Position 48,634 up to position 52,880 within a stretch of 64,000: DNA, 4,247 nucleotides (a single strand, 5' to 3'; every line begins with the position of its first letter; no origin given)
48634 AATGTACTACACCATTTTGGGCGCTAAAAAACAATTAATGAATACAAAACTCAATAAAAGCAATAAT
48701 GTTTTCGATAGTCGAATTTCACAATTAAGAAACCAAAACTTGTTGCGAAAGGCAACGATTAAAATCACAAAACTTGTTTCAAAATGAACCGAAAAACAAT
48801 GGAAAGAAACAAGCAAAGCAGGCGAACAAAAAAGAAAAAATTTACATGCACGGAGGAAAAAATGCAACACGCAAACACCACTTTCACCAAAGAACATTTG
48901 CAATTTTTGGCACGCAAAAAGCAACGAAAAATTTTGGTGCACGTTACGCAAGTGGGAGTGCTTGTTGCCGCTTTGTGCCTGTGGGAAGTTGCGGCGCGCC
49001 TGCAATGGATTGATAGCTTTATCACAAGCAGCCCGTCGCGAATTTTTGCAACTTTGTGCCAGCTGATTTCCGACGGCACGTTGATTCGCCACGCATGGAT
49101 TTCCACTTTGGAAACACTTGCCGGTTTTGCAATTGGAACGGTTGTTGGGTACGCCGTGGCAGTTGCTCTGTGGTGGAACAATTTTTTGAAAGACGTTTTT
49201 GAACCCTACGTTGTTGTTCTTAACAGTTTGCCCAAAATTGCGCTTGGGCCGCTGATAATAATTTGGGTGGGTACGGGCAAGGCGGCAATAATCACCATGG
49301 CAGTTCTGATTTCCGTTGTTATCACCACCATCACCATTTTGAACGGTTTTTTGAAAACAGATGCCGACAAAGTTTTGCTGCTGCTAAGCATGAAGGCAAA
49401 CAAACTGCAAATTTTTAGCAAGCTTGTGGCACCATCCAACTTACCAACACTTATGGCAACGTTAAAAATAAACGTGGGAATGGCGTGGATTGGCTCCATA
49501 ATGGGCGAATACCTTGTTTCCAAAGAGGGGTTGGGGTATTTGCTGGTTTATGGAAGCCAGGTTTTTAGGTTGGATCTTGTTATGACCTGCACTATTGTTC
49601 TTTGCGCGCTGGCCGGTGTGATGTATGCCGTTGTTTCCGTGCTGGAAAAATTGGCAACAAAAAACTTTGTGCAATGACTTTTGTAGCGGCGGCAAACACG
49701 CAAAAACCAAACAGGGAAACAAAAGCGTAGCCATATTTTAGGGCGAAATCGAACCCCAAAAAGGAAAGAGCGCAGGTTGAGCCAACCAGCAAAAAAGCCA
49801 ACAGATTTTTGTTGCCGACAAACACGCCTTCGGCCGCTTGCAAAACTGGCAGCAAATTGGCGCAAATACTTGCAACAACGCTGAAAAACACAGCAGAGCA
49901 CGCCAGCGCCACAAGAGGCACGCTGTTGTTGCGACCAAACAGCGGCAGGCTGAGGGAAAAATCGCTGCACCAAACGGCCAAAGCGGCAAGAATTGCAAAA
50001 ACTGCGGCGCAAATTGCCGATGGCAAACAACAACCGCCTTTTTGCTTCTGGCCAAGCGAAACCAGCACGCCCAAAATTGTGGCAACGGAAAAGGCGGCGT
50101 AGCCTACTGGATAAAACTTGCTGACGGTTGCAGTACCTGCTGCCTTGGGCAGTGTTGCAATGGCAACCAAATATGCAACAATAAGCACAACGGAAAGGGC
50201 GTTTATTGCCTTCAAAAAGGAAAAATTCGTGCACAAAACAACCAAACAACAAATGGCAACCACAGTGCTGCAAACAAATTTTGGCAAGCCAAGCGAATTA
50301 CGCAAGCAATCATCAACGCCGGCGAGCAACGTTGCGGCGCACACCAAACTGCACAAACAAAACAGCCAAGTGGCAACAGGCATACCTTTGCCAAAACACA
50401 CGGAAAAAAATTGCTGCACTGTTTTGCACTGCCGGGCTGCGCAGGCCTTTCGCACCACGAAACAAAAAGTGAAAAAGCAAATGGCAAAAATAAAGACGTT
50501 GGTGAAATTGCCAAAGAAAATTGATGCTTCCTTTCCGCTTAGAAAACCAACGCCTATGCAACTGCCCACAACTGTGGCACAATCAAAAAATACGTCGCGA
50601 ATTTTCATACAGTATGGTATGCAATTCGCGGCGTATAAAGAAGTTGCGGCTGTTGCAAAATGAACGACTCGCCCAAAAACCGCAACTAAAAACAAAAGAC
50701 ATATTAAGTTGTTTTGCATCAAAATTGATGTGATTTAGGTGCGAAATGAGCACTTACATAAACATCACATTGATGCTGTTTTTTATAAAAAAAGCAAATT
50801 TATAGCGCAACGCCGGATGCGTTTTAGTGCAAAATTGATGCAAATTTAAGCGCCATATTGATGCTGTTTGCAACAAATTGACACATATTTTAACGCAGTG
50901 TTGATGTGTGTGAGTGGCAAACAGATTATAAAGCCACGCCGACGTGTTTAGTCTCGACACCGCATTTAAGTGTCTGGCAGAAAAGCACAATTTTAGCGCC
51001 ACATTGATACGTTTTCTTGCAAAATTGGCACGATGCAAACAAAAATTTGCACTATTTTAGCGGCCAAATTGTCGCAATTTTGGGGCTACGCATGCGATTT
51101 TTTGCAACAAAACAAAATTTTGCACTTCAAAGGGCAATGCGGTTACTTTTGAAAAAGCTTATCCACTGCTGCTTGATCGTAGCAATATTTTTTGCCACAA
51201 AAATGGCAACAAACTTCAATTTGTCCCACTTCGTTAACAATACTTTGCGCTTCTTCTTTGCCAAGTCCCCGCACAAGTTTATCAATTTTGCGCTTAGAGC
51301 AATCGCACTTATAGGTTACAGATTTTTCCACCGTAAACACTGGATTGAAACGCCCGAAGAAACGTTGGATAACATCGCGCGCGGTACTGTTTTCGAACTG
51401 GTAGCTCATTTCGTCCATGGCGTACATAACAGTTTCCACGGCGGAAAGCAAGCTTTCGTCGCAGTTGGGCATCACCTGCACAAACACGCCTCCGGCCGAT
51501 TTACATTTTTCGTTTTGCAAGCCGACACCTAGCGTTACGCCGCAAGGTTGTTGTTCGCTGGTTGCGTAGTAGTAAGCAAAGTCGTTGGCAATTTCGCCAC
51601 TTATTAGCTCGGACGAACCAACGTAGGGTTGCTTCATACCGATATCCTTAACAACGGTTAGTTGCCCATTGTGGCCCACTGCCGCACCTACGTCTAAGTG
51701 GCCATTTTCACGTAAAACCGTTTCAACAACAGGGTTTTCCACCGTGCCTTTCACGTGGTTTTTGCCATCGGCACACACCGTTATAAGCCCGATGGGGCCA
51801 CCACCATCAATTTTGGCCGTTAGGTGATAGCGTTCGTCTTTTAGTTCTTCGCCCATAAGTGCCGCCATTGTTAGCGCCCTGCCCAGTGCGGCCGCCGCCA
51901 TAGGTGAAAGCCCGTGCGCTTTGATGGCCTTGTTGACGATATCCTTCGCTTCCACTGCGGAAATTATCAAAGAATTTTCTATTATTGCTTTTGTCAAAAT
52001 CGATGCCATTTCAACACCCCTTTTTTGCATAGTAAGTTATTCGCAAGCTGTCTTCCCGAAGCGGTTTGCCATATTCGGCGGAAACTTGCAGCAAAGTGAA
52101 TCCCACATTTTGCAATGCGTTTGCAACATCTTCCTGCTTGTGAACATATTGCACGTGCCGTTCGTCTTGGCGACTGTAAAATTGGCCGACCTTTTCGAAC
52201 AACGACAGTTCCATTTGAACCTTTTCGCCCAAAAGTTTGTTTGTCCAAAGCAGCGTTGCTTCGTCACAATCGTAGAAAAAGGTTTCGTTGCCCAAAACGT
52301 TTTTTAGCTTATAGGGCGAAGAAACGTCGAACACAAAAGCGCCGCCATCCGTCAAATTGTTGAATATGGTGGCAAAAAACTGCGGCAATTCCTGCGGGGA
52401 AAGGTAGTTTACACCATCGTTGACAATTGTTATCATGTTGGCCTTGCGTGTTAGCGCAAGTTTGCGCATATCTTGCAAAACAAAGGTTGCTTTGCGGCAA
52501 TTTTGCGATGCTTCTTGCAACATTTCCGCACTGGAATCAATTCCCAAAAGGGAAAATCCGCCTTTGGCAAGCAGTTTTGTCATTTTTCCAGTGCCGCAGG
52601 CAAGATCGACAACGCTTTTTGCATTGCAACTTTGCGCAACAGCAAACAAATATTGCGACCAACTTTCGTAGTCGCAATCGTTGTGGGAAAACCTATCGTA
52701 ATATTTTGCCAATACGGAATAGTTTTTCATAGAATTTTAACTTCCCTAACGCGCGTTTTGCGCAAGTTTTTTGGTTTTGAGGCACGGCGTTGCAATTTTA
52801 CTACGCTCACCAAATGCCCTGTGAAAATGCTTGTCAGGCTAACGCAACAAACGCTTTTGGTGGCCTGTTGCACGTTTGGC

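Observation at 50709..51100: Iteron-like tandem array with a ~21-22-bp period whose unit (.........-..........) recurs in other intergenic regions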

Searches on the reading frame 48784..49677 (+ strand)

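Call 13: search_protein_families(library=pfam, proteins=[window:48784-49677:+])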
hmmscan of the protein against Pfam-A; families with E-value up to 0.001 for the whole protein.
window:48784-49677:+ (297 aa): 1 family
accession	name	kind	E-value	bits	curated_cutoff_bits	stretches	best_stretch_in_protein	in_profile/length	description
PF00528.27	BPD_transp_1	-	7.8e-22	78.3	26.4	1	118-287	1-174/184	Binding-protein-dependent transport system inner membrane component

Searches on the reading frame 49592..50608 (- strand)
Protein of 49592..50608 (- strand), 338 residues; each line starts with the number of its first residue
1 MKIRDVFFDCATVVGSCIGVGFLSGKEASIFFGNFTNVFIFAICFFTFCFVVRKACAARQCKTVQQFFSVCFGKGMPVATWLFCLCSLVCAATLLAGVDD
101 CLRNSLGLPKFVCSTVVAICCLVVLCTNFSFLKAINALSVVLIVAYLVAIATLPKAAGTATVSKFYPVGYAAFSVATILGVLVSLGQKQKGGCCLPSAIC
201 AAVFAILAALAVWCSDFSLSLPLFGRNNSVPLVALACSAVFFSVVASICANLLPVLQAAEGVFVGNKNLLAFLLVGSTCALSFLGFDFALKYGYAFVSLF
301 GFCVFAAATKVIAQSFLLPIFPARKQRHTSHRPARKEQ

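Call 13: search_protein_families(library=pfam, proteins=[window:49592-50608:-])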
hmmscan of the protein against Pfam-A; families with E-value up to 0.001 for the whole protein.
window:49592-50608:- (338 aa): 0 families

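Call 26: search_protein_families(library=ncbifam, proteins=[window:49592-50608:-])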
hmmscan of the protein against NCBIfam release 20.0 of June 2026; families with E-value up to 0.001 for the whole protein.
window:49592-50608:- (338 aa): 0 families

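Call 30: find_encoding_contigs(protein=window:49592-50608:-, flank=3000, max_places=10)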
Protein window:49592-50608:- (338 aa): no gene with exactly this product is on record in the collection.

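Call 32: find_homologous_proteins(query=window:49592-50608:-, max_evalue=1e-20)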
Query window:49592-50608:- (338 aa): 8 proteins with E <= 1e-20 among 8000 candidates.
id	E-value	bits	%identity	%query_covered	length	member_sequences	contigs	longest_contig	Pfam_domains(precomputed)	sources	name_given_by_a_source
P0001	1.2e-206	704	98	100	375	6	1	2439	-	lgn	-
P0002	1.2e-166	572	82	100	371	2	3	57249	-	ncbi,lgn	-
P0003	6.4e-158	544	77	100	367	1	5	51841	-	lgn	-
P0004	7.9e-57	211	39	98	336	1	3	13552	-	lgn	-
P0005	3.0e-56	210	44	88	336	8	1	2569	-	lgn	-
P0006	4.4e-49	186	36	99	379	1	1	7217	-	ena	-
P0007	1.7e-47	181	37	99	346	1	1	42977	-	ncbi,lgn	-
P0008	1.8e-46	177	37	97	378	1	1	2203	-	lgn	-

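Call 33: find_encoding_contigs(protein=P0003, flank=3000, max_places=6)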
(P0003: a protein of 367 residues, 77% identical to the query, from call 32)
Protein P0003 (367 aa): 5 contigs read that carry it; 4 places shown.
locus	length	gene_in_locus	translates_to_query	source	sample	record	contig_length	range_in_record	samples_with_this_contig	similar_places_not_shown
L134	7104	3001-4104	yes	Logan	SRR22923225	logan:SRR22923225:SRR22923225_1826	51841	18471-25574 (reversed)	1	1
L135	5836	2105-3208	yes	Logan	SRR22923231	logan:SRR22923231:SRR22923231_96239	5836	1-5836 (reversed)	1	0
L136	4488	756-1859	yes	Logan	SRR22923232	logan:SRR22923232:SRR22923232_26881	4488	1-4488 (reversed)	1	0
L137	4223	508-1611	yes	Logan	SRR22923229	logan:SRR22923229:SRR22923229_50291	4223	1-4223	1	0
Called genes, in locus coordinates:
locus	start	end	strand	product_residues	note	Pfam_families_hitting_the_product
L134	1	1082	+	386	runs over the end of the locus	-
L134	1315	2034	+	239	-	PF13489:Methyltransf_23, PF13847:Methyltransf_31, PF08241:Methyltransf_11, PF13649:Methyltransf_25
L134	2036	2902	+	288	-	PF01430:HSP33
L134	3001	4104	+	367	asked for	-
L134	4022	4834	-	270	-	PF00528:BPD_transp_1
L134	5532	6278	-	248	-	PF00005:ABC_tran, PF13304:AAA_21 (faint)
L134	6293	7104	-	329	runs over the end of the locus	PF09084:NMT1, PF13379:NMT1_2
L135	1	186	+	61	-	?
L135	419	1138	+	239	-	PF13489:Methyltransf_23, PF13847:Methyltransf_31, PF08241:Methyltransf_11, PF13649:Methyltransf_25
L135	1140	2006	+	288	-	PF01430:HSP33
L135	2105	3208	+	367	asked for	-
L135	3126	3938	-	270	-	PF00528:BPD_transp_1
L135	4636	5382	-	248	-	PF00005:ABC_tran, PF13304:AAA_21 (faint)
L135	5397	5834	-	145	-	?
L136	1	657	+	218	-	?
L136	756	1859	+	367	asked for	-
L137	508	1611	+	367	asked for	-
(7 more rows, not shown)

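Call 34: find_encoding_contigs(protein=P0001, flank=3000, max_places=6)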
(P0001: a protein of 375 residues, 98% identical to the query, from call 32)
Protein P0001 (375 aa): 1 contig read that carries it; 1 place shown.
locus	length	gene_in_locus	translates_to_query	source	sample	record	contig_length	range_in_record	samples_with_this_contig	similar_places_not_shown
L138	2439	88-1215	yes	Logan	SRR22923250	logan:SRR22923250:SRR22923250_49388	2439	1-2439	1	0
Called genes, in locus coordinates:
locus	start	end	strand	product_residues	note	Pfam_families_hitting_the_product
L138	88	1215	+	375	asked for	-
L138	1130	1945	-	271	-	PF00528:BPD_transp_1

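Call 42: find_encoding_contigs(protein=P0007, flank=2500, max_places=3)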
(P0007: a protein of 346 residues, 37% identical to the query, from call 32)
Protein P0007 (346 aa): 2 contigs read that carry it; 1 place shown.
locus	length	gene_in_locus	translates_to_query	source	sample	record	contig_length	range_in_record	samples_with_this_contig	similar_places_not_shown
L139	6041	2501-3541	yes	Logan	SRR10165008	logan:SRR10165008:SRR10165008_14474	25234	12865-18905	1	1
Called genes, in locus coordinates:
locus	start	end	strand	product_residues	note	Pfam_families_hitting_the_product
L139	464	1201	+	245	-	PF00005:ABC_tran, PF13304:AAA_21 (faint)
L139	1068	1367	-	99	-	-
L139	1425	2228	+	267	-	PF00528:BPD_transp_1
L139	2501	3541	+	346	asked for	-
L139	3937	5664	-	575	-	-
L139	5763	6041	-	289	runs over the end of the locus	PF01430:HSP33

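Call 43: find_encoding_contigs(protein=P0004, flank=2500, max_places=3)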
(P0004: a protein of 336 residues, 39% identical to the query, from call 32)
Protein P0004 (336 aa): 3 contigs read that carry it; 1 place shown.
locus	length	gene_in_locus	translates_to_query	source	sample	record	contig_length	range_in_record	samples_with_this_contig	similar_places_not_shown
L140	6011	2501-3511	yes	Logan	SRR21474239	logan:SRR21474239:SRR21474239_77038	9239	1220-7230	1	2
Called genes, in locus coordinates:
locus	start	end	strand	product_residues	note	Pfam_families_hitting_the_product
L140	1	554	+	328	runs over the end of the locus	PF09084:NMT1, PF13379:NMT1_2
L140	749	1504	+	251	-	PF00005:ABC_tran, PF13304:AAA_21 (faint)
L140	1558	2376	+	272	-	PF00528:BPD_transp_1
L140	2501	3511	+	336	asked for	-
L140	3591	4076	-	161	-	-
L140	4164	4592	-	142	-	-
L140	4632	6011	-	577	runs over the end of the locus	-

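Call 44: find_encoding_contigs(protein=P0006, flank=2500, max_places=3)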
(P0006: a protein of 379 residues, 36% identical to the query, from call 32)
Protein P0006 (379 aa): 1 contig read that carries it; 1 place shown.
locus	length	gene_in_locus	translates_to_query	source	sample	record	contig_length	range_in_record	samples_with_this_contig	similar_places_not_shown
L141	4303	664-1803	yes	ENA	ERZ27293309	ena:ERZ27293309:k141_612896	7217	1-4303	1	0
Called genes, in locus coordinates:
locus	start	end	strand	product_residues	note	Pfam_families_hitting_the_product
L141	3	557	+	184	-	?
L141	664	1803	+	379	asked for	-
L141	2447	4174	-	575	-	-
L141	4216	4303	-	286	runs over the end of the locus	PF01430:HSP33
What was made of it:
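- Distant orthologues have NMT1-ABC-permease-ykvI on one strand, plus a 575-aa gene next to hslO (calls 42-44).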

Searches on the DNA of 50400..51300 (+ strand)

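Call 11: search_dna_similar(query=window:50500-51300:+, collection=plasmids, mode=distant)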
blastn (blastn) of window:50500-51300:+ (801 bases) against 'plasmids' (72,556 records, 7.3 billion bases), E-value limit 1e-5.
No match.
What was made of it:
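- On Plasmid/phage iterons: No plasmid homology (call 11).
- No plasmid match (call 11).
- Tried and rejected: blastn against plasmids found no match (call 11).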

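Call 38: search_rna_families(source=window, start=50400, end=51300, threshold=evalue, max_evalue=10)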
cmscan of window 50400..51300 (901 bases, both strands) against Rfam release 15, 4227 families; matches with E-value up to 10: 16.
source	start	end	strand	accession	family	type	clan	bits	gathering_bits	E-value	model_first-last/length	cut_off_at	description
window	50709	50782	+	RF01065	23S-methyl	Cis-reg;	-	21.2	50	1.1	1-102/102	no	23S methyl RNA motif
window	50594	50632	+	RF01363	CRISPR-DR50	Gene; CRISPR;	-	20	47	3.6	1-46/46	no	CRISPR RNA direct repeat element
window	50862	50919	+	RF03641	mir-991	Gene; miRNA;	-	19.8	100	0.49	1-88/88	no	mir-991 microRNA precursor family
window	50449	50534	+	RF01769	greA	Cis-reg; leader;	-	19.1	60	0.86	1-124/124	no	Enterobacteria greA leader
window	50710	50848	-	RF01260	snR11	Gene; snRNA; snoRNA; HACA-box;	CL00022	18.7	42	0.039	1-260/260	no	Small nucleolar RNA snR11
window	50475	50529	+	RF00150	SNORD42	Gene; snRNA; snoRNA; CD-box;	-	18.7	39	5.2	1-68/68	no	Small nucleolar RNA SNORD42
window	50639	50782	+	RF01589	plasmodium_snoR11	Gene; snRNA; snoRNA; HACA-box;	-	17.1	80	9.2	1-207/207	no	small nucleolar RNA snoR11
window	50634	50797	-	RF02834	VqmR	Gene; sRNA;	-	16.5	76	2.1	1-154/154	no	Vibrio RNA VqmR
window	50687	50768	-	RF01384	InvR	Gene;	-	16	60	5.7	1-91/91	no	Invasion gene-associated RNA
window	50434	50558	+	RF01932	bxd_4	Gene; lncRNA;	-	15.7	40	4.1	1-106/106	no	Bithoraxoid conserved region 4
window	50738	50843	+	RF02714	snopsi28S-3378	Gene; snRNA; snoRNA; HACA-box;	-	15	136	6.8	1-145/145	no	Small nucleolar RNA psi28S-3378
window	50590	50636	+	RF04143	MIR869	Gene; miRNA;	-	14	330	0.89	1-298/298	no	MIR869 microRNA precursor family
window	50743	50819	+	RF00295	snoTBR7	Gene; snRNA; snoRNA; CD-box;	-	13.1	45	9.6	1-75/75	no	Small nucleolar RNA TBR7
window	51102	51231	-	RF01471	rliB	Gene; sRNA;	-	12.7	40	7.5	1-360/360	no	Listeria sRNA rliB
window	50585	50748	-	RF01460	rliH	Gene; sRNA;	-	9.9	100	3.6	1-429/429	no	Listeria sRNA rliH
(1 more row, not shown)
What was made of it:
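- On Known structured RNA (Rfam): Nothing credible at E up to 10 in 50400-51300 (call 38).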

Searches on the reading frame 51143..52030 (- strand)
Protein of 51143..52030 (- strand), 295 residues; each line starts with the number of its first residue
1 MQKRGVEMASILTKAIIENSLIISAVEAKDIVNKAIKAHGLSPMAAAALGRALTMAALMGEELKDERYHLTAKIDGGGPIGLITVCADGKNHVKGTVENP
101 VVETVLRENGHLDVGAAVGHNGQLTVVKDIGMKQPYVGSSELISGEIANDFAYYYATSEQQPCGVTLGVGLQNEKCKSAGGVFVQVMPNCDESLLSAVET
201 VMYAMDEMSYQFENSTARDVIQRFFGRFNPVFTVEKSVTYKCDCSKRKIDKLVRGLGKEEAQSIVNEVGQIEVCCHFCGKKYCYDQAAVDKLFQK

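Call 13: search_protein_families(library=pfam, proteins=[window:51143-52030:-])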
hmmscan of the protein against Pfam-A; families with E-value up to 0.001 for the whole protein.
window:51143-52030:- (295 aa): 1 family
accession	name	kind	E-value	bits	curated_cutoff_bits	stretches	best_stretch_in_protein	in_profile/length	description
PF01430.24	HSP33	-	2e-80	270.6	21.4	1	13-284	4-272/273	Hsp33 protein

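Call 14: find_related_loci(query=window:51143-52030:-, collection=genome_contigs, flank=6000)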
Query window:51143-52030:- (295 aa) in genome_contigs; peptide patterns used: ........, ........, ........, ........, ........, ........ (x = any residue, [..] = any of these).
138 stretches matched a pattern; 97 encode a relative of the query (tblastn E <= 1e-3); the best 80 are kept; 80 distinct loci.
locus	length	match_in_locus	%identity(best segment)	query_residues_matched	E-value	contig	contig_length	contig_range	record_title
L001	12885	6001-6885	96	1-295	0e+0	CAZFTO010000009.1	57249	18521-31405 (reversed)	MAG TPA_asm: uncultured Oscillospiraceae bacterium isolate SRP350583_co2_325 genome assembly, contig: NODE_625_length_57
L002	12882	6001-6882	84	2-295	2e-171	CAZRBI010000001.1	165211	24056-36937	MAG TPA_asm: uncultured Oscillospiraceae bacterium isolate SRP225648_co1_486 genome assembly, contig: NODE_47_length_165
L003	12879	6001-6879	84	2-294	6e-170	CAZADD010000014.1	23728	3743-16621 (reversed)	MAG TPA_asm: uncultured Oscillospiraceae bacterium isolate SRP225648_co1_595 genome assembly, contig: NODE_4865_length_2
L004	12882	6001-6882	77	2-295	6e-157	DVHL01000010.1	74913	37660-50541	MAG TPA_asm: Candidatus Fimimonas gallinarum isolate CHK121-14286 CHK121__C57304_L74913_ERR2241889, whole genome shotgun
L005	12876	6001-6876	75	4-295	6e-152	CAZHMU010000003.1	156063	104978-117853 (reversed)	MAG TPA_asm: uncultured Oscillospiraceae bacterium isolate SRP315200_co1_554 genome assembly, contig: NODE_13_length_156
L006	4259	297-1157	76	8-294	1e-154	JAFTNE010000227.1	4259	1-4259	MAG: Clostridia bacterium isolate RGIG3971 Roe_deer_Cecum-4__c420756, whole genome shotgun sequence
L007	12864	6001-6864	75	8-295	4e-149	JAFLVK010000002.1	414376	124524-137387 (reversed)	MAG: Clostridiales bacterium isolate HAN103 Seq2, whole genome shotgun sequence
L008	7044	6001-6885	74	1-294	6e-149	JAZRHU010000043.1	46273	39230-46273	MAG: Candidatus Fimimonas sp. isolate T1900045479_YK20190173.MAGScoT_cleanbin_000011 SGB_7301_k141_2842618, whole genome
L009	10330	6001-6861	74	8-294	3e-148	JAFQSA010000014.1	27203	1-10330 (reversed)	MAG: Clostridia bacterium isolate RGIG2098 Goat_Colon-3__c167574, whole genome shotgun sequence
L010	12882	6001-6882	74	2-295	4e-148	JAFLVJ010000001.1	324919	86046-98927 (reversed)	MAG: Clostridiales bacterium isolate HAN102 Seq1, whole genome shotgun sequence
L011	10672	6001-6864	74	8-295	2e-147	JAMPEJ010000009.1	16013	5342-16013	MAG: Corallococcus sp. isolate NALB_7823_15 Scaffold_#9__SCF_009___16013_bp, whole genome shotgun sequence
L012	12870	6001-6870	73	4-293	8e-147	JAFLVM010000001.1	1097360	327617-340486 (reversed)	MAG: Clostridiales bacterium isolate HAN105 Seq1, whole genome shotgun sequence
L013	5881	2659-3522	72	6-293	1e-147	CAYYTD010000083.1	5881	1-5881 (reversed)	MAG TPA_asm: uncultured Oscillospiraceae bacterium isolate SRP313737_co1_149 genome assembly, contig: NODE_18939_length_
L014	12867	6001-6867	73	7-295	3e-146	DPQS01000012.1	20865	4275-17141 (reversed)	MAG TPA_asm: Clostridiales bacterium isolate UBA11477 contig_15009, whole genome shotgun sequence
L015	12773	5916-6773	72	10-295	2e-145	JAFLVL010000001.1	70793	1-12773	MAG: Clostridiales bacterium isolate HAN104 Seq1, whole genome shotgun sequence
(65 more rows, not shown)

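Call 26: search_protein_families(library=ncbifam, proteins=[window:51143-52030:-])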
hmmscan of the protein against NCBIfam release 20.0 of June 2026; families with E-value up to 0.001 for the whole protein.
window:51143-52030:- (295 aa): 2 families
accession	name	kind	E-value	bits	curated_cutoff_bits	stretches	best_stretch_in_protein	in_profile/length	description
NF001033.0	PRK00114.1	equivalog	7.3e-73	245.3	244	1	10-294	4-291/297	Hsp33 family molecular chaperone HslO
NF002386.0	PRK01402.1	equivalog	8.8e-19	67.6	346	2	30-193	43-212/335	Hsp33 family molecular chaperone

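Call 29: find_encoding_contigs(protein=window:51143-52030:-, flank=3000, max_places=10)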
Protein window:51143-52030:- (295 aa): 3 contigs read that carry it; 3 places shown.
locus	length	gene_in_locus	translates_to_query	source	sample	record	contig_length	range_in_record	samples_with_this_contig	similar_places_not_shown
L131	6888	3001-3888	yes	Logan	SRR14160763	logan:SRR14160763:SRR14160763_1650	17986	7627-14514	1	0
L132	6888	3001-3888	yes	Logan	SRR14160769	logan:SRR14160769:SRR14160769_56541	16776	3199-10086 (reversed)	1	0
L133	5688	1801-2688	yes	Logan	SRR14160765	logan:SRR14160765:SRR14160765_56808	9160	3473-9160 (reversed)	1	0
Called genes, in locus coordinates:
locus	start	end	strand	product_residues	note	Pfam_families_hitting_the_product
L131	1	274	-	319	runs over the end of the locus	PF01118:Semialdhyde_dh, PF02774:Semialdhyde_dhC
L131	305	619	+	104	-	-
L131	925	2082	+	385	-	-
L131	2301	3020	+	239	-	PF13489:Methyltransf_23, PF13847:Methyltransf_31, PF08241:Methyltransf_11, PF08242:Methyltransf_12 (faint), PF13649:Methyltransf_25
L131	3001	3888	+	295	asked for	PF01430:HSP33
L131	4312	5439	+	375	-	-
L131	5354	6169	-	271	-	PF00528:BPD_transp_1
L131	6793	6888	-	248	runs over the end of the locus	PF00005:ABC_tran, PF13304:AAA_21 (faint)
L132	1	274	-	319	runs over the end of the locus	PF01118:Semialdhyde_dh, PF02774:Semialdhyde_dhC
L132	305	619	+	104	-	-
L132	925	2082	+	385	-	-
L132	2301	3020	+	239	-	PF13489:Methyltransf_23, PF13847:Methyltransf_31, PF08241:Methyltransf_11, PF08242:Methyltransf_12 (faint), PF13649:Methyltransf_25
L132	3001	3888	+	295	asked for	PF01430:HSP33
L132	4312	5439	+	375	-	-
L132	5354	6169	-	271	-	PF00528:BPD_transp_1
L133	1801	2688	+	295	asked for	PF01430:HSP33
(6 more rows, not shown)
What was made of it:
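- The neighbours are housekeeping genes (valS, hslO, asd) (calls 13, 29).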

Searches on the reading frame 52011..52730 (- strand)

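Call 13: search_protein_families(library=pfam, proteins=[window:52011-52730:-])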
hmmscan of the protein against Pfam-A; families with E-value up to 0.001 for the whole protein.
window:52011-52730:- (239 aa): 7 families
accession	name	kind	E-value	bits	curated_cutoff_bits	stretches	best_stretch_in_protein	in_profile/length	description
PF13649.12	Methyltransf_25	-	4e-16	59.9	27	1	40-130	1-97/97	Methyltransferase domain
PF13847.12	Methyltransf_31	-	5.2e-11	42.8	27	1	37-138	4-113/145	Methyltransferase domain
PF08241.18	Methyltransf_11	-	1e-10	42.6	21.2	1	41-134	1-95/95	Methyltransferase domain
PF13489.12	Methyltransf_23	-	9.1e-10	38.9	27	1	34-215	20-163/164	Methyltransferase domain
PF08242.18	Methyltransf_12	-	1.7e-05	25.9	30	1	41-131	1-97/98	Methyltransferase domain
PF01209.24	Ubie_methyltran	-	0.00037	20.4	20.1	1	22-84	33-98/233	ubiE/COQ5 methyltransferase family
PF13679.12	Methyltransf_32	-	0.0006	20.2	27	1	30-96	19-90/143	Methyltransferase domain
